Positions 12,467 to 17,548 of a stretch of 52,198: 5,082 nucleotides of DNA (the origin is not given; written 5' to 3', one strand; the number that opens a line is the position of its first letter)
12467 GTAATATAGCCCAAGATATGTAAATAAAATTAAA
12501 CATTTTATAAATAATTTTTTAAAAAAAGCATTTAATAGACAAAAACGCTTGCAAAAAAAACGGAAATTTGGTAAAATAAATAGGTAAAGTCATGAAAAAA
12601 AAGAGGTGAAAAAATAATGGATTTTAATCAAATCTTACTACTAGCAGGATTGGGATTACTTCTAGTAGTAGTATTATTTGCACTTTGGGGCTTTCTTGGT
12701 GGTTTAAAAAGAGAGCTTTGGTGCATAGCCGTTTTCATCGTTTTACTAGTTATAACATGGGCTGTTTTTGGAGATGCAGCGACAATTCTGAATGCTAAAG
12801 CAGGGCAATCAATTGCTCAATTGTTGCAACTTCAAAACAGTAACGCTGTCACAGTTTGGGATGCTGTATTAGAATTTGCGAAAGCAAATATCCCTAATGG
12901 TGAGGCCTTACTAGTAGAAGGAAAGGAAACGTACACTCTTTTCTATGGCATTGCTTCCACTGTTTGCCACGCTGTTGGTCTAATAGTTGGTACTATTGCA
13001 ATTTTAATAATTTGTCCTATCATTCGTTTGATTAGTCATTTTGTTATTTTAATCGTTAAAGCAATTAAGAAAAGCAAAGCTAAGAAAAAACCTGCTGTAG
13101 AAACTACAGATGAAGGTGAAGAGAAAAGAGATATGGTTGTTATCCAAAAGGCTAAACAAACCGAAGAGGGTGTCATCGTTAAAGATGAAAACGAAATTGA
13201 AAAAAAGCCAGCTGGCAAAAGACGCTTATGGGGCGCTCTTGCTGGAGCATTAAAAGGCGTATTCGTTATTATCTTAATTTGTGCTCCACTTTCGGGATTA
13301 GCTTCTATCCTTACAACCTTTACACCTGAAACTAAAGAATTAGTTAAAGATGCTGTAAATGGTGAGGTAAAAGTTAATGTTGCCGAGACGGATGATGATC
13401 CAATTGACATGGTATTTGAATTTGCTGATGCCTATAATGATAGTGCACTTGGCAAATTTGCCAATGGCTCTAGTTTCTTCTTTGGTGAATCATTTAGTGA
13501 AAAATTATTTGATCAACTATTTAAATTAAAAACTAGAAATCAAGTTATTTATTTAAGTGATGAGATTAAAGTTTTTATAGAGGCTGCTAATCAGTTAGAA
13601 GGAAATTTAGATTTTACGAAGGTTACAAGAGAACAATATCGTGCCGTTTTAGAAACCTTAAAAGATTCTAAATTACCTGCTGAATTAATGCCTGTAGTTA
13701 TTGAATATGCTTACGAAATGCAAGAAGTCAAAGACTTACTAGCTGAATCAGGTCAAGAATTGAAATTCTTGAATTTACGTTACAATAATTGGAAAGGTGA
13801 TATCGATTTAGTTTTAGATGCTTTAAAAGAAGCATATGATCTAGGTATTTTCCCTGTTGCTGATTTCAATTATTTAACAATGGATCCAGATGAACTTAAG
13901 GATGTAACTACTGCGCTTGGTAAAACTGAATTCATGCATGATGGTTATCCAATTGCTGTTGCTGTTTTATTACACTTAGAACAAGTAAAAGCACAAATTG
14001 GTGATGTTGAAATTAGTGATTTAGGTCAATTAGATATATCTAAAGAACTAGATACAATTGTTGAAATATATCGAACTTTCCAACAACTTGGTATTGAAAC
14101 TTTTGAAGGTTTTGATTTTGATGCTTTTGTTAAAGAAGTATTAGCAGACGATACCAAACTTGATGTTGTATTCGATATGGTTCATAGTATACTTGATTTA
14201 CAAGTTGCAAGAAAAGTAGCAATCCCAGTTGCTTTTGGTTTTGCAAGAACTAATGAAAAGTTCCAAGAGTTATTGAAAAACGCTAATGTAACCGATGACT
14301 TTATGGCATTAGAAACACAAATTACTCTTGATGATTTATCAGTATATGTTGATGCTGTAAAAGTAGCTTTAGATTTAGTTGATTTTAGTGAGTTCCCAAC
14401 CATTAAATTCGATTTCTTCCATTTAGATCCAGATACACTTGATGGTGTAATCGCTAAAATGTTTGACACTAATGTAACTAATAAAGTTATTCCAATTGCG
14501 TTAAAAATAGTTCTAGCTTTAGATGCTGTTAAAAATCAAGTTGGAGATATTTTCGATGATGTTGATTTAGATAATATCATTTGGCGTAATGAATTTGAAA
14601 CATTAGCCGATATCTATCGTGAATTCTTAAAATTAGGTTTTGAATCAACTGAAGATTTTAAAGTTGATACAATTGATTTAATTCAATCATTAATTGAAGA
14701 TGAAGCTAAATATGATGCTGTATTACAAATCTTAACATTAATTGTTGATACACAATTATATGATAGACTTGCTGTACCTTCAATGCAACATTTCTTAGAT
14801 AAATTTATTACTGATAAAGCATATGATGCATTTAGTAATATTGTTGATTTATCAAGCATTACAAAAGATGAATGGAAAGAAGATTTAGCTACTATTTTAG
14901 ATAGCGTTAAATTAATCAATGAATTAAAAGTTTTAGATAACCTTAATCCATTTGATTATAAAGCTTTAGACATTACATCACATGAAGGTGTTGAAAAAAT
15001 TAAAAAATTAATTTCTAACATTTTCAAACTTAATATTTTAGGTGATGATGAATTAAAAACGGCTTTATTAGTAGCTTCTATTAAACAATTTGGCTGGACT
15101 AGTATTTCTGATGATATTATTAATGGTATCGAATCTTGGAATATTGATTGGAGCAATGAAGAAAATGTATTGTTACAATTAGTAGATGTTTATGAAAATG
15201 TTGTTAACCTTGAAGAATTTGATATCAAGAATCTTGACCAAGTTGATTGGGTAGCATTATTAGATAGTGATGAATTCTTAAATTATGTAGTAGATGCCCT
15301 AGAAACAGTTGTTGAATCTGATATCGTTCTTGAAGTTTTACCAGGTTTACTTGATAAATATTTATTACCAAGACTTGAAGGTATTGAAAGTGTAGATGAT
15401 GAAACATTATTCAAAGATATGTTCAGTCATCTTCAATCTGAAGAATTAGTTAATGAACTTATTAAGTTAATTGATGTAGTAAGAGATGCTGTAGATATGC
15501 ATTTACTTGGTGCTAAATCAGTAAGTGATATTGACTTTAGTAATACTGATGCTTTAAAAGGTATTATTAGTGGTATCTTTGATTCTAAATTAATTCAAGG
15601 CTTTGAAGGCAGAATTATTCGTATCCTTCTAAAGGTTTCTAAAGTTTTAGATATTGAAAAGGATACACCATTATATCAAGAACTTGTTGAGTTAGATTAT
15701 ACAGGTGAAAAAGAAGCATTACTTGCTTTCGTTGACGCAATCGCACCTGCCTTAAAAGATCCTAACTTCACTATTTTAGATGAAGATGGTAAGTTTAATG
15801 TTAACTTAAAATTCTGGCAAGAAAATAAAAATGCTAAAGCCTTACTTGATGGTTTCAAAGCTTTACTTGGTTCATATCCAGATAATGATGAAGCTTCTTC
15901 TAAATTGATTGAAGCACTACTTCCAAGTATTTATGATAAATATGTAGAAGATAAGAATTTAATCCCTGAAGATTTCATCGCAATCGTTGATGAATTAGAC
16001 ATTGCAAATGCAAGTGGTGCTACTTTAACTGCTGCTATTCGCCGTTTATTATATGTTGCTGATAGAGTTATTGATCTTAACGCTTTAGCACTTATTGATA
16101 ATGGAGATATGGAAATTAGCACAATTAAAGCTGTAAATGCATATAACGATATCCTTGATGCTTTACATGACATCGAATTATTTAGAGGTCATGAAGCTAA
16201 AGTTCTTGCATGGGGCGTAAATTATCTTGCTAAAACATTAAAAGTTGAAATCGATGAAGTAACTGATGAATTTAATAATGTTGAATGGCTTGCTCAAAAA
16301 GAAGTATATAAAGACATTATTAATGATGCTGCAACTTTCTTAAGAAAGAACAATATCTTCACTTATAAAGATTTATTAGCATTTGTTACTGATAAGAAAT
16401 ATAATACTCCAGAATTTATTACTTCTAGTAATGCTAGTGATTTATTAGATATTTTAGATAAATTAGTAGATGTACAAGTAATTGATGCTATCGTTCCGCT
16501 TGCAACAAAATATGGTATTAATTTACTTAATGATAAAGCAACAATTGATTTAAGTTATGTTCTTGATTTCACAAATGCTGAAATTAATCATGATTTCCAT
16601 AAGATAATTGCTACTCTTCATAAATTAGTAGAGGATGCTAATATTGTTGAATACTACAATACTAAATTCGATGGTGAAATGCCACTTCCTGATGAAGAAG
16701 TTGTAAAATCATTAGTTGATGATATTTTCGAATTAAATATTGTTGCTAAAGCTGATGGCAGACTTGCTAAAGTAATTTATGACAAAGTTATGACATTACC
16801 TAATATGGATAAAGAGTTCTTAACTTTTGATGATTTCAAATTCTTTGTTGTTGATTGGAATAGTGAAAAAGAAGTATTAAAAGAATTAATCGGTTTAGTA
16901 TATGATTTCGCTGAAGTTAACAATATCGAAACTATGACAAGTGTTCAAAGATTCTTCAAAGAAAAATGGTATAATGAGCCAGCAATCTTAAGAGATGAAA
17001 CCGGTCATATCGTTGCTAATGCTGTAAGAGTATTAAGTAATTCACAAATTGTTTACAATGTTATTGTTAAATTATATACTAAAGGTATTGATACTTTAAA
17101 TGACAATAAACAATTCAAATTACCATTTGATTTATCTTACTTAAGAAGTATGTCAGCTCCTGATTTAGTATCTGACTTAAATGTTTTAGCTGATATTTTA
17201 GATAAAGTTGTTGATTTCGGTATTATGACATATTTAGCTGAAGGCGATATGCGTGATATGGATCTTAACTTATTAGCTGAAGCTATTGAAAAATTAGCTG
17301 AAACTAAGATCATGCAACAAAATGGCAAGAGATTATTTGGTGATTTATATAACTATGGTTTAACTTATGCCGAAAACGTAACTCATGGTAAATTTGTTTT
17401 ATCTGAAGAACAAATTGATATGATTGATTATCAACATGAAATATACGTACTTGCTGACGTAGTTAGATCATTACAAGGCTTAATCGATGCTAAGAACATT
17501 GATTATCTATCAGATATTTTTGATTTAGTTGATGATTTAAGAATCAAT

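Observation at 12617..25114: Monocistronic 12.5-kb ORF: CvpA-like membrane anchor fused to ~3900 aa of acidic repeats in a strict ~560-nt register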

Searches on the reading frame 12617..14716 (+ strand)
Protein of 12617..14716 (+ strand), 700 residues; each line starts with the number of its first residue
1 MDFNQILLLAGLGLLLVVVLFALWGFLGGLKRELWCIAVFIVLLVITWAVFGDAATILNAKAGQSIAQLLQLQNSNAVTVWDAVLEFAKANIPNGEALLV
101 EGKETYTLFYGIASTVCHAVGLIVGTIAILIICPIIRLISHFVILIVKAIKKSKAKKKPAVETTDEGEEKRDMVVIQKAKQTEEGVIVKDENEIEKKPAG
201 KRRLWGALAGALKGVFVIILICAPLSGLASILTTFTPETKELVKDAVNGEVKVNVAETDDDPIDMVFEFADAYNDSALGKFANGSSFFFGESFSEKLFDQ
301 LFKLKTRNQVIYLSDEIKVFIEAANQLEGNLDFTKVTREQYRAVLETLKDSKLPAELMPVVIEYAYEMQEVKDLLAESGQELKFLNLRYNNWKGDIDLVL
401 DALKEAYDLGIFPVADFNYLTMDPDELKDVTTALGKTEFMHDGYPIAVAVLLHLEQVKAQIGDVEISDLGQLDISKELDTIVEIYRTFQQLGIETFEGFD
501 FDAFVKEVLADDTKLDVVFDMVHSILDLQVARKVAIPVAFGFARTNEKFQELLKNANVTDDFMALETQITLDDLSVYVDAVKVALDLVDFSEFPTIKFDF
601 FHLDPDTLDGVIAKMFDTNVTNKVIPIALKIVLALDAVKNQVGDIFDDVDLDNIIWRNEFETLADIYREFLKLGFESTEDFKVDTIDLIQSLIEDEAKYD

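Call 11: find_homologous_proteins(query=window:12617-14716:+, max_evalue=0.001)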
Query window:12617-14716:+ (700 aa): 7 proteins with E <= 0.001 among 8000 candidates.
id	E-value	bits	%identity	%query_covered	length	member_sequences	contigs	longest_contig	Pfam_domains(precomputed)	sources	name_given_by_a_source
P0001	8.1e-197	674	47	91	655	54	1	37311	-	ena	-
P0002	9.5e-187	641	48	88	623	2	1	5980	-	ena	-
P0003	3.1e-145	503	57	56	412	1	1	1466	-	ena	-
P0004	1.4e-135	472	44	82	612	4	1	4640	-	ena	-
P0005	4.1e-73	265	33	77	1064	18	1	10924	-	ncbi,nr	ncbi:MAG TPA: hypothetical protein PLF33_06845, partial [Bacilli bacterium]|nr:hypothetical protein 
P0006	2.2e-68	249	31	80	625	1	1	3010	-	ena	-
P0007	2.5e-68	249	33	70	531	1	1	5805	-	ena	-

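Call 19: find_encoding_contigs(protein=P0001, flank=10000, max_places=3)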
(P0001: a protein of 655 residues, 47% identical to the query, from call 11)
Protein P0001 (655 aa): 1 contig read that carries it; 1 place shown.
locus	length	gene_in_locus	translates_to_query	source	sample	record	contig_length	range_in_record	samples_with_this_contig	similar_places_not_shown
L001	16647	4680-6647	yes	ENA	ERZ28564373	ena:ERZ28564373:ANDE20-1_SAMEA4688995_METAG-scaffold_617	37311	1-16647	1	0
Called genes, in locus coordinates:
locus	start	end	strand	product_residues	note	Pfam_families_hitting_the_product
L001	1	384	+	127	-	?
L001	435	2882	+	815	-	-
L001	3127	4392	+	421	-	PF02368:Big_2 (weak)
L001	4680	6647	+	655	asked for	-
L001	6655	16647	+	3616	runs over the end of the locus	-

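Call 20: find_encoding_contigs(protein=P0005, flank=10000, max_places=3)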
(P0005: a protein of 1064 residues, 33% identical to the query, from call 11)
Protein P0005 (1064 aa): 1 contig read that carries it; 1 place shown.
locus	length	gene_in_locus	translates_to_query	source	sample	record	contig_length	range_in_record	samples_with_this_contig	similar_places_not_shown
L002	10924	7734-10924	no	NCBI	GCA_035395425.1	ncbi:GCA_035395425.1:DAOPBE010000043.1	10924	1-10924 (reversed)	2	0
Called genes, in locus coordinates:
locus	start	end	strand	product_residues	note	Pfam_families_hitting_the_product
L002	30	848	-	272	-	PF04951:Peptidase_M55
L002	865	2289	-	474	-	PF00206:Lyase_1, PF10415:FumaraseC_C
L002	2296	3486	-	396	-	PF00390:malic, PF03949:Malic_M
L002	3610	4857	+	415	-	PF00275:EPSP_synthase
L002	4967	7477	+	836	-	-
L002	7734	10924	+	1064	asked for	?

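Call 70: search_protein_families(library=pfam, proteins=[L001:435-2882:+, L002:4967-7477:+, L001:3127-4392:+], max_evalue=0.01)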
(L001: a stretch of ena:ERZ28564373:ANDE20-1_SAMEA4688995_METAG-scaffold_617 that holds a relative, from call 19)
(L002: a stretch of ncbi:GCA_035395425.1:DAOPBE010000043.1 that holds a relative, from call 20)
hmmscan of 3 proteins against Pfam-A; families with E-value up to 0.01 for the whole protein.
L001:435-2882:+ (815 aa): 1 family
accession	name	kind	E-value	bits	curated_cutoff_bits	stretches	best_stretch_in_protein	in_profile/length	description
PF02674.22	Colicin_V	-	0.0033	17.9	29.3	0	12-175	1-118/144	Colicin V production protein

L002:4967-7477:+ (836 aa): 1 family
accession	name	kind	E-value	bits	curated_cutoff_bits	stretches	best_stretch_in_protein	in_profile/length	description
PF03586.18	Herpes_UL36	-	0.0075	16.1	23.2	0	283-381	108-207/251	Herpesvirus UL36 tegument protein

L001:3127-4392:+ (421 aa): 1 family
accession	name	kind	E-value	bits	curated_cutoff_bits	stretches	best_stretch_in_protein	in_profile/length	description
PF02368.24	Big_2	-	6.3e-08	32.9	22.8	1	350-408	13-72/79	Bacterial Ig-like domain (group 2)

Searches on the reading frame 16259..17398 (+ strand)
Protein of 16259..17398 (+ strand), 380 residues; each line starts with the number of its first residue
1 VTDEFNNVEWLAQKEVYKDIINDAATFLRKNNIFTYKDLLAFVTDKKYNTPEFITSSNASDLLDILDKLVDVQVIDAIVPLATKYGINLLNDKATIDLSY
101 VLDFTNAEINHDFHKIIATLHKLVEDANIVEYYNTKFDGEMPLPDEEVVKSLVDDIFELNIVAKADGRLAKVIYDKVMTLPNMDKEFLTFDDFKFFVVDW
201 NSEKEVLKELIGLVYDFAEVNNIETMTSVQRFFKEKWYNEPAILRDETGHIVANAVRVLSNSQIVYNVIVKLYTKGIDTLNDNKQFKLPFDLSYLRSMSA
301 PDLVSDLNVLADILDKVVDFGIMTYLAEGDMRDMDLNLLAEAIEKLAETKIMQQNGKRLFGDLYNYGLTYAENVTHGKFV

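Call 18: search_protein_families(library=pfam, proteins=[window:16259-17398:+], max_evalue=10)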
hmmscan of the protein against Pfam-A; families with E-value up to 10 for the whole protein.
window:16259-17398:+ (380 aa): 1 family
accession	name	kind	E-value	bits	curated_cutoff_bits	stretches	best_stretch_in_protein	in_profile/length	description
PF21861.2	RepB_C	-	0.0096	16.3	27.3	1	19-53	6-40/58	Replication protein RepB, C-terminal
